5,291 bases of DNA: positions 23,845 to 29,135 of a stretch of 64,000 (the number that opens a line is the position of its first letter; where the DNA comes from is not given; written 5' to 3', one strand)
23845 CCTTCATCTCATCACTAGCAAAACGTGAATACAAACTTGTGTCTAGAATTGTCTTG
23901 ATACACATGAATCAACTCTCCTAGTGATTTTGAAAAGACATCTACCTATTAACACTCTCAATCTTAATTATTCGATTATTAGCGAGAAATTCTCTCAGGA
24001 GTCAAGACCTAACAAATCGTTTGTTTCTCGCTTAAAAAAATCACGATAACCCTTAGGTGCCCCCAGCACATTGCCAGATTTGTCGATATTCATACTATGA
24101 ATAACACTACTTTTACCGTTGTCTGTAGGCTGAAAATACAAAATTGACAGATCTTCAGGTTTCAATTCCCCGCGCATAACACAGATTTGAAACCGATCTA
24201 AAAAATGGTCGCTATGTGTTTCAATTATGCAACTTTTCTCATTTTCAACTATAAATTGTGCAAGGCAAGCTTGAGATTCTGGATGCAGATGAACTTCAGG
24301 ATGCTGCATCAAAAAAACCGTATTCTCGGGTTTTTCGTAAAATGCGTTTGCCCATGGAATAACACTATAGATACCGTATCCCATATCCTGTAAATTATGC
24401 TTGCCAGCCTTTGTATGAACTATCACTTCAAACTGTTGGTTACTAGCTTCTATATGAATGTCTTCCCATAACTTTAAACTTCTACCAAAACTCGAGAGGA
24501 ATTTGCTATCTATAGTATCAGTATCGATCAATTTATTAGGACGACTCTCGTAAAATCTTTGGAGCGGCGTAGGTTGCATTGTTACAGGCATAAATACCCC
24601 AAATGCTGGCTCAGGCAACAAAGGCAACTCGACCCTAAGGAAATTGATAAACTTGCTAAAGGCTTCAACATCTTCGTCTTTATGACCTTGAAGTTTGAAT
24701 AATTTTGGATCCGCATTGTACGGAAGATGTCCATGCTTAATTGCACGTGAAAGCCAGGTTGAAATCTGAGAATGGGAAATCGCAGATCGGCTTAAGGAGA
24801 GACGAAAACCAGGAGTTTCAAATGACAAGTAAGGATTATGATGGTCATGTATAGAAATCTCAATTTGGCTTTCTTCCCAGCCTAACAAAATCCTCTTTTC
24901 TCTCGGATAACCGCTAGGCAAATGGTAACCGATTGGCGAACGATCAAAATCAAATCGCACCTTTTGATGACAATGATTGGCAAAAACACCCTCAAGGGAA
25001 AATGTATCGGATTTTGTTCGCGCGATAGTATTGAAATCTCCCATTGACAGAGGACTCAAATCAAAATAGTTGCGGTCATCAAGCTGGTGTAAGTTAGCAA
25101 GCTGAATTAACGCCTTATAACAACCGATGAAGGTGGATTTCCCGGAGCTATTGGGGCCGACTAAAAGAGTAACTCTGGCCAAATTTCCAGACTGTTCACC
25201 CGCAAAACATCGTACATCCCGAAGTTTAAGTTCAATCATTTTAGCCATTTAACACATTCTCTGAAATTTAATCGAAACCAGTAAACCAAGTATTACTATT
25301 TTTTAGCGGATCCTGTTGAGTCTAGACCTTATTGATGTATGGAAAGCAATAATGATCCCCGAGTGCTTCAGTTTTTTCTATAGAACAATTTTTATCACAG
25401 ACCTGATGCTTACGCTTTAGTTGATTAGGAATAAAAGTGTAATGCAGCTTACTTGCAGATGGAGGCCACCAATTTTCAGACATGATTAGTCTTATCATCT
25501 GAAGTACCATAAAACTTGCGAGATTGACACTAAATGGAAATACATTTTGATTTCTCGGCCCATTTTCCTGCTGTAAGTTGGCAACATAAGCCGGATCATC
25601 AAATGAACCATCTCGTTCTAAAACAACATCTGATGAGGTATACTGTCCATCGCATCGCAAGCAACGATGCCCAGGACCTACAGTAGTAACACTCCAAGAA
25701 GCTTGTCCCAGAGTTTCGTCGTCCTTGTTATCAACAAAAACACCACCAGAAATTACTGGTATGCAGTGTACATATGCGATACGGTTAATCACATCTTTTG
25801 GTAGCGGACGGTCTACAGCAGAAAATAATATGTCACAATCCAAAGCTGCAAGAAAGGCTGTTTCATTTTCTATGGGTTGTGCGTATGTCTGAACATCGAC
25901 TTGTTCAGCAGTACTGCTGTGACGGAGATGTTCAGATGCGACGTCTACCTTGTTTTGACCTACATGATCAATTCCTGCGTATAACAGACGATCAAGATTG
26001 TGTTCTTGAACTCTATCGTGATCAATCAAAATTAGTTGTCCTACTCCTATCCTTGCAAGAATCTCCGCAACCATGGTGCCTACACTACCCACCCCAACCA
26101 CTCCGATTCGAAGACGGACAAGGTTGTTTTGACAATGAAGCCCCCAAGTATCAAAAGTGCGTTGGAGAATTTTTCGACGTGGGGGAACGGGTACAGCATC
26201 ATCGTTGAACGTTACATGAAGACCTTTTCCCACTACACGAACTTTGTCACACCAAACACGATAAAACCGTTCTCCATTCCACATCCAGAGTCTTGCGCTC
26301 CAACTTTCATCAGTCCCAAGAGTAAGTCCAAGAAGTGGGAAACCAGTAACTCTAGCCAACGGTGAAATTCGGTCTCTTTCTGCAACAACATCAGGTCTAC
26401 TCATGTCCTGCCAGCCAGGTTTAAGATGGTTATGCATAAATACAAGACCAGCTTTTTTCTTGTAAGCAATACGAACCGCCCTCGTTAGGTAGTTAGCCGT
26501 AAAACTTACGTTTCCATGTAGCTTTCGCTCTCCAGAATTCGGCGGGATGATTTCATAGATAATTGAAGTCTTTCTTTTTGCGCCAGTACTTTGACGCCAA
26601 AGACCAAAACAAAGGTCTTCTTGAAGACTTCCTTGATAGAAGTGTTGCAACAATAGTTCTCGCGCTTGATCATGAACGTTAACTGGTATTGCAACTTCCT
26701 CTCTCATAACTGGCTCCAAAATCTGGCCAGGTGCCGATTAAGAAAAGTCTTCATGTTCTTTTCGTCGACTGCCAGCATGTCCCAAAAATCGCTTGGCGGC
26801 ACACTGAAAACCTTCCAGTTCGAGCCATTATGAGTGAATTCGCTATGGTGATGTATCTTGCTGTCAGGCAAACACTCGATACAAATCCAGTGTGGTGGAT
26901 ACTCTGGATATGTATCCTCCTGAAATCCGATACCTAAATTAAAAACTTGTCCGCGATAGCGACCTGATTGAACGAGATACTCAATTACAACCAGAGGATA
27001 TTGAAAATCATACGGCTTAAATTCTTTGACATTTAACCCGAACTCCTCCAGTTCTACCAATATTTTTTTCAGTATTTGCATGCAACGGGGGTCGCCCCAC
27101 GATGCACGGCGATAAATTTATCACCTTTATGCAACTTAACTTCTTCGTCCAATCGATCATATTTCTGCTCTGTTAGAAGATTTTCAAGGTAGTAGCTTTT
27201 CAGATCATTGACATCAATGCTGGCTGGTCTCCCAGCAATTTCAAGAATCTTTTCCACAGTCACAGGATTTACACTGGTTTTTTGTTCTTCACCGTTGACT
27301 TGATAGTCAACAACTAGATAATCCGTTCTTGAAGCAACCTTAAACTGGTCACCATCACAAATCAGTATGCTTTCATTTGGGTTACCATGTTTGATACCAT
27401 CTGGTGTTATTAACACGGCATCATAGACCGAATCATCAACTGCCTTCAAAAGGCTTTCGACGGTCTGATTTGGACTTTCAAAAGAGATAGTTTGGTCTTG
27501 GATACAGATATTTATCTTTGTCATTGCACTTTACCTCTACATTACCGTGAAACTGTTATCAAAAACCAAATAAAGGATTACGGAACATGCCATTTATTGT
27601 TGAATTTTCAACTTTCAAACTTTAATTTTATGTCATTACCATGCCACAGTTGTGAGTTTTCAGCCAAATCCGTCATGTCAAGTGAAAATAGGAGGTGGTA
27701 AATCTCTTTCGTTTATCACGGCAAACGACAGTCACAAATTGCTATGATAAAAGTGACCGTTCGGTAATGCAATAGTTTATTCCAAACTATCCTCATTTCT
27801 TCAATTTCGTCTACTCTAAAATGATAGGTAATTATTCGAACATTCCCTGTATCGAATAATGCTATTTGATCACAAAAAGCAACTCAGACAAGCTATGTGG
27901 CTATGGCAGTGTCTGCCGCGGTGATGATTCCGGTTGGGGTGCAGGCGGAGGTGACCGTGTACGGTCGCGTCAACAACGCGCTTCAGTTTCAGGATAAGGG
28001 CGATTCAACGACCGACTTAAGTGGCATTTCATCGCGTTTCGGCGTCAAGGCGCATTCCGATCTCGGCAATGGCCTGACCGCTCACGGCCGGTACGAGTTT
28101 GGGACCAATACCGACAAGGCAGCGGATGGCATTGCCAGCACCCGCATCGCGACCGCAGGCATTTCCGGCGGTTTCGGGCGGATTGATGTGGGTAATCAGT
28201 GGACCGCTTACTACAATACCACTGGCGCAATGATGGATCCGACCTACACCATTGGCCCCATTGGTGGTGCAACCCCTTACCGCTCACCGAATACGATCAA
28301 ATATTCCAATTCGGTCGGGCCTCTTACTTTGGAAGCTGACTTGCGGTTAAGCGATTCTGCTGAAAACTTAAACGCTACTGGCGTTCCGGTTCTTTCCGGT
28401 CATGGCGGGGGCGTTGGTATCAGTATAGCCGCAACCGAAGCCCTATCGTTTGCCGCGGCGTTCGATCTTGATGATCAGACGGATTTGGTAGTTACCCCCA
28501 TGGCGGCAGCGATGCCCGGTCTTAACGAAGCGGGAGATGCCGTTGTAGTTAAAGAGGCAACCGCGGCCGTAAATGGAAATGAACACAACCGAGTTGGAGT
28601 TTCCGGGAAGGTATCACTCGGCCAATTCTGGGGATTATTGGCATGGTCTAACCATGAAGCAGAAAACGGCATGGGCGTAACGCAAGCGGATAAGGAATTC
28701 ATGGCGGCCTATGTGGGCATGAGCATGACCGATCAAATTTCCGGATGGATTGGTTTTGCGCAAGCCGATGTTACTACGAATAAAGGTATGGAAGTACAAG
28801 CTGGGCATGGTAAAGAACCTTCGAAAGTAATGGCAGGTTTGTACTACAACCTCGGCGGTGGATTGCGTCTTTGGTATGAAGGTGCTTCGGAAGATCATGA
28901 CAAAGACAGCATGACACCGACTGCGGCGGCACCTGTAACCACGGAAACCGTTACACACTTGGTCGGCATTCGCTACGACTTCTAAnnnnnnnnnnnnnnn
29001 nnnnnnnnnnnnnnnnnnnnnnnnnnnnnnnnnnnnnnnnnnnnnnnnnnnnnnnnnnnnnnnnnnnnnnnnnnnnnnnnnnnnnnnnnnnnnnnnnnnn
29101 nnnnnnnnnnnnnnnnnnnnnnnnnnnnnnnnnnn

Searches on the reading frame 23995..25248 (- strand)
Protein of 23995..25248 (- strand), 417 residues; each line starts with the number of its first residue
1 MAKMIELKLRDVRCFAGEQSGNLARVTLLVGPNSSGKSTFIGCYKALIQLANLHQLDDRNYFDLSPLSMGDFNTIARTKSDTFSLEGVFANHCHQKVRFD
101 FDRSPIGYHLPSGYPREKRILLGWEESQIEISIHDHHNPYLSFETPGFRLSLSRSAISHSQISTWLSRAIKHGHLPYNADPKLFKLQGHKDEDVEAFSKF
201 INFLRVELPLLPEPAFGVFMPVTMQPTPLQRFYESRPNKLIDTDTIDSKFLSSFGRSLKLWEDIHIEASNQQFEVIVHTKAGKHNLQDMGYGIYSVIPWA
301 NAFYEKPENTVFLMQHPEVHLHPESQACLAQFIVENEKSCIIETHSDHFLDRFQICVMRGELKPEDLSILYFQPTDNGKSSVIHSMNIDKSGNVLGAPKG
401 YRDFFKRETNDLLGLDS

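Call 14: search_protein_families(library=pfam, proteins=[window:23995-25248:-], max_evalue=0.001)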
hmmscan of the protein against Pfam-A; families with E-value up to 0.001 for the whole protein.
window:23995-25248:- (417 aa): 4 families
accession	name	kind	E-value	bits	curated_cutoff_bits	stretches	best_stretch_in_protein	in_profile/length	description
PF13304.12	AAA_21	-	1.2e-16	62.1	27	1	26-351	1-304/304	AAA domain, putative AbiEii toxin, Type IV TA system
PF13175.12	AAA_15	-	2.9e-10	40.8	32.1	1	260-349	274-373/374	AAA ATPase domain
PF13555.12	AAA_29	-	0.00029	20.9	27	0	23-48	19-46/61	P-loop containing region of AAA domain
PF12476.13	DUF3696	-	0.00037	21.1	22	1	362-401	1-41/52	Protein of unknown function (DUF3696)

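Call 70: search_protein_families(library=padloc, proteins=[window:23995-25248:-], max_evalue=0.001)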
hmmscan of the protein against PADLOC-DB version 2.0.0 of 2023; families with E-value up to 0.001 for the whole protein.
window:23995-25248:- (417 aa): 53 families (the best 25 are shown)
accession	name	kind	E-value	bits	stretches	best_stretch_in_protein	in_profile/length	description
PDLC03878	NsnB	-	3.8e-35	120.3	2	272-413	198-343/345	-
PDLC04707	PDC-M55A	-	9.2e-24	82.2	2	255-401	243-398/421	-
PDLC04148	HEC-03B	-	7.3e-23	79.3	1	273-400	301-432/458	-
PDLC02980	AriA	-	6.7e-15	53.8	1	26-351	1-304/304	-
PDLC02979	AriA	-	3.2e-13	48.2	2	244-350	257-373/373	-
PDLC00304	PtuA1|PtuA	-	7.6e-10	36.5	1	5-92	13-109/444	AAA ATPase domain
PDLC02981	AriAB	-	1.5e-09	35.1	1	306-351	328-378/694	-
PDLC00075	GajA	-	1.5e-09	35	1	313-370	273-333/536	AAA ATPase domain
PDLC00290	PtuA1|PtuA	-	4.9e-09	34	1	271-346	229-309/414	AAA ATPase domain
PDLC04175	HEC-01A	-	3e-08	31.1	0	21-52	22-53/363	-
PDLC00067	GajA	-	9.4e-08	29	1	306-359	302-355/604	AAA ATPase domain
PDLC00066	GajA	-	1.2e-07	28.7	1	308-354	278-325/567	AAA ATPase domain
PDLC04393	PDC-M07A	-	1.8e-07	28.5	1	5-100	3-99/435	-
PDLC04177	HEC-01A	-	1.9e-07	28.5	0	310-354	298-344/393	-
PDLC04710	PDC-M56A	-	3e-07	27.8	0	264-352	198-287/382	-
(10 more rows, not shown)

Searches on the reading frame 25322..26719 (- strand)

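Call 14: search_protein_families(library=pfam, proteins=[window:25322-26719:-], max_evalue=0.001)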
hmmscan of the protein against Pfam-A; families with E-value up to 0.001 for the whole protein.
window:25322-26719:- (465 aa): 1 family
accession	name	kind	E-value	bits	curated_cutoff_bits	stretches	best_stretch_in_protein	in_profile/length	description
PF00899.27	ThiF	-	3.6e-31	108.6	28.1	1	186-418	4-206/238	ThiF family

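Call 70: search_protein_families(library=padloc, proteins=[window:25322-26719:-], max_evalue=0.001)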
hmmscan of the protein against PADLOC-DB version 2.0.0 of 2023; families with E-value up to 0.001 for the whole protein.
window:25322-26719:- (465 aa): 31 families (the best 25 are shown)
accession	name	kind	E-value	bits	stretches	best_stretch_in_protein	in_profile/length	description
PDLC00829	E1-E2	-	6.7e-19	66.3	1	180-368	152-330/426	E1-E2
PDLC00855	E1-E2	-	4e-17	60.5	1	198-328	298-432/579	E1-E2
PDLC00828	E1-E2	-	5.4e-16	56.9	1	189-313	165-285/431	E1-E2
PDLC00844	E1-E2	-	1.1e-15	55.3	1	197-289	271-361/489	E1-E2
PDLC00832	E1-E2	-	4.4e-15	52.9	1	179-283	319-419/588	E1-E2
PDLC00848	E1-E2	-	8.7e-15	52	1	196-288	368-459/607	E1-E2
PDLC00836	E1-E2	-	1e-14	52.1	1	198-268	337-406/602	E1-E2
PDLC00840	E1-E2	-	1.1e-14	52.3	1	202-301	213-312/458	E1-E2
PDLC00837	E1-E2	-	5.5e-14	49.8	1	197-316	320-442/593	E1-E2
PDLC00850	E1-E2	-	9.3e-14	48.7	1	201-301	313-412/566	E1-E2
PDLC00854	E1-E2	-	1.1e-12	45.7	1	197-309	356-469/605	E1-E2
PDLC00839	E1-E2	-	2.2e-12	44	1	197-291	365-460/602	E1-E2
PDLC00846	E1-E2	-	1.1e-11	42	1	198-277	313-393/587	E1-E2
PDLC00856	E1-E2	-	2.2e-11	41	1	202-275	322-394/573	E1-E2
PDLC00851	E1-E2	-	6.6e-11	39.7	1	181-279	223-317/491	E1-E2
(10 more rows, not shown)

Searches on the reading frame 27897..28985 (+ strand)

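Call 14: search_protein_families(library=pfam, proteins=[window:27897-28985:+], max_evalue=0.001)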
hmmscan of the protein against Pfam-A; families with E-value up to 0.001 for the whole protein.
window:27897-28985:+ (362 aa): 2 families
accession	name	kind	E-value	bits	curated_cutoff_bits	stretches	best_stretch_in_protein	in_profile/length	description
PF13609.12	Porin_4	-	2e-22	80.8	27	1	4-331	1-304/310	Gram-negative porin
PF00267.27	Porin_1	-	1e-09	38.7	23.7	1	19-111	6-99/337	Gram-negative porin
